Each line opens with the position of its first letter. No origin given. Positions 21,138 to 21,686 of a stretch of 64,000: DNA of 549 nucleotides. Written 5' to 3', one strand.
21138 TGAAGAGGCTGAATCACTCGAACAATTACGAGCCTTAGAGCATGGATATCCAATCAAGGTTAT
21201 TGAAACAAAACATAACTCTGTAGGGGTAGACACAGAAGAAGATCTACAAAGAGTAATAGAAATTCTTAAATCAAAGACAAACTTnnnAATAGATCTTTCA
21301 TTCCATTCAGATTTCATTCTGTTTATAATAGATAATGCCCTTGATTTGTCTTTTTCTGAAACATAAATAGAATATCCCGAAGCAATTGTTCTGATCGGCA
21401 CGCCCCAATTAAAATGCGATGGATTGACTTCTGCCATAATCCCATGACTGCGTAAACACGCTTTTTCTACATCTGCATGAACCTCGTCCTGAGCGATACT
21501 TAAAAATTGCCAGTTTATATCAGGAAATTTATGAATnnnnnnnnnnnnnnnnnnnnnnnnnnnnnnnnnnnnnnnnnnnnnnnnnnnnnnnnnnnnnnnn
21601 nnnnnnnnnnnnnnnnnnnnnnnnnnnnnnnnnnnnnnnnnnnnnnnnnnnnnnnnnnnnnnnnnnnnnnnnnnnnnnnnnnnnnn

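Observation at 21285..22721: Orphan, highly divergent SecY-like channel with a C-terminal DUF2007-like cytoplasmic domain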

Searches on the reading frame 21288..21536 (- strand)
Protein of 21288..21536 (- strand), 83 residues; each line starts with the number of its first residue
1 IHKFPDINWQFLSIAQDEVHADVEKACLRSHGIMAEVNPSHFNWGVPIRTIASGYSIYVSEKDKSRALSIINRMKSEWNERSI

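Call 34: predict_structure(alignment_id=A2)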
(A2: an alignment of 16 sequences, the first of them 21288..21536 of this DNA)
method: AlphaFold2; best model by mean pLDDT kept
length: 83 residues; sequences in the alignment: 16
mean_pLDDT: 79.3   pTM: 0.64
mean pLDDT of the five models: 79.3, 78.4, 78.2, 76.8, 76.5
residues with pLDDT >= 90: 23; 70-90: 39; 50-70: 19; < 50: 2
segments of 3 or more residues with pLDDT < 50: none
pLDDT, mean of each block of 10 residues (from residue 1): 64 85 90 86 58 77 92 87 69
secondary structure, 60 per line:
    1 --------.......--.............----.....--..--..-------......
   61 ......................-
elements in order: E9-15 H18-30 E35-39 E55-60 H61-82

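Call 38: search_solved_structures(query=A2, max_evalue=10, show_alignments=2)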
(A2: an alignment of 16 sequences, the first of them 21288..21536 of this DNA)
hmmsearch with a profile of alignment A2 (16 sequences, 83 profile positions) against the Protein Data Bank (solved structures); distinct sequences matched with E-value up to 10: 1.
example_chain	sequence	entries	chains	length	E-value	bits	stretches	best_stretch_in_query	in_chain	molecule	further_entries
2amn_A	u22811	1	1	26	0.39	14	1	43-63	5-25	cathelicidin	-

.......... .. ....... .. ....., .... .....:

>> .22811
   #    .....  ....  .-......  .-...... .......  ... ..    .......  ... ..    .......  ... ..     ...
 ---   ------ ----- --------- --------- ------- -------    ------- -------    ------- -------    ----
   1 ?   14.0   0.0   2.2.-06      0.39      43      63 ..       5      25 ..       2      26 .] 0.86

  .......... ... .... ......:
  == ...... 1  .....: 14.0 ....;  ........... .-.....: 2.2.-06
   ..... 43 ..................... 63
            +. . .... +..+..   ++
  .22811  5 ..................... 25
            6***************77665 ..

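Call 41: fold_search(model_id=the predicted structure, library=pdb)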
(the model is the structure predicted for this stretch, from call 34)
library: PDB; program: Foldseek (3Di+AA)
matches with E <= 10: 330; with E <= 0.001: 0
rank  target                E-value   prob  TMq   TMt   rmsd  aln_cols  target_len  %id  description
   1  4w4m_A                1.7e-02  1.00  0.65  0.88   1.8        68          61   26  Crystal structure of PrgK 19-92 (released 2014-10-29)
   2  4w4m_C                2.0e-02  1.00  0.65  0.87   1.8        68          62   26  Crystal structure of PrgK 19-92 (released 2014-10-29)
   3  4w4m_N                2.1e-02  1.00  0.65  0.85   1.8        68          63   26  Crystal structure of PrgK 19-92 (released 2014-10-29)
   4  5tcp_0                2.3e-02  1.00  0.63  0.29   1.8        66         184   27  Near-atomic resolution cryo-EM structure of the periplasmic domains of PrgH and PrgK (released 2016-12-21)
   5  4w4m_H                3.0e-02  1.00  0.65  0.84   1.8        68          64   26  Crystal structure of PrgK 19-92 (released 2014-10-29)
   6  8axn_a                3.8e-02  1.00  0.65  0.31   1.7        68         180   15  Inner membrane ring and secretin N0 N1 domains of the type 3 secretion system of Shigella flexneri (released 2023-03-01)
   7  3j6d_Y                4.1e-02  0.99  0.50  0.30   8.6        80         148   25  Model of the PrgH-PrgK periplasmic rings (released 2015-01-14)
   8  6rwx_a                6.0e-02  1.00  0.59  0.29   3.0        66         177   17  Periplasmic inner membrane ring of the Shigella type 3 secretion system (released 2020-02-12)
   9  7ah9_6A               8.3e-02  1.00  0.62  0.29   1.9        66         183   27  Substrate-engaged type 3 secretion system needle complex from Salmonella enterica typhimurium - SpaR state 1 (released 2021-03-17)
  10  2mky_MODEL_1_A        1.1e-01  0.99  0.53  0.72   2.3        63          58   28  Structure of the PrgK first periplasmic domain (released 2014-10-29)
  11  1zvp_A                1.2e-01  0.99  0.44  0.29   2.6        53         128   19  Crystal Structure of a Protein of Unknown Function VC0802 from Vibrio cholerae, Possible Transport Protein (released 2005-07-19)
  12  1yj7_C                1.4e-01  1.00  0.58  0.32   2.3        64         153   19  Crystal structure of enteropathogenic E.coli (EPEC) type III secretion system protein EscJ (released 2005-06-07)
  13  1yj7_B                1.5e-01  1.00  0.57  0.32   2.5        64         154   19  Crystal structure of enteropathogenic E.coli (EPEC) type III secretion system protein EscJ (released 2005-06-07)
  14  8pk0_I                1.6e-01  0.60  0.39  0.24   7.2        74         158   20  human mitoribosomal large subunit assembly intermediate 1 with GTPBP10-GTPBP7 (released 2023-12-13)
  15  2y9j_Y                1.7e-01  1.00  0.62  0.31   1.8        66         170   27  THREE-DIMENSIONAL MODEL OF SALMONELLA'S NEEDLE COMPLEX AT SUBNANOMETER RESOLUTION (released 2011-03-23)
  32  2hfv_MODEL_1_A        6.5e-01  0.89  0.56  0.49   3.8        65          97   17  Solution NMR Structure of Protein RPA1041 from Pseudomonas aeruginosa. Northeast Structural Genomics Consortiu (released 2006-07-25)
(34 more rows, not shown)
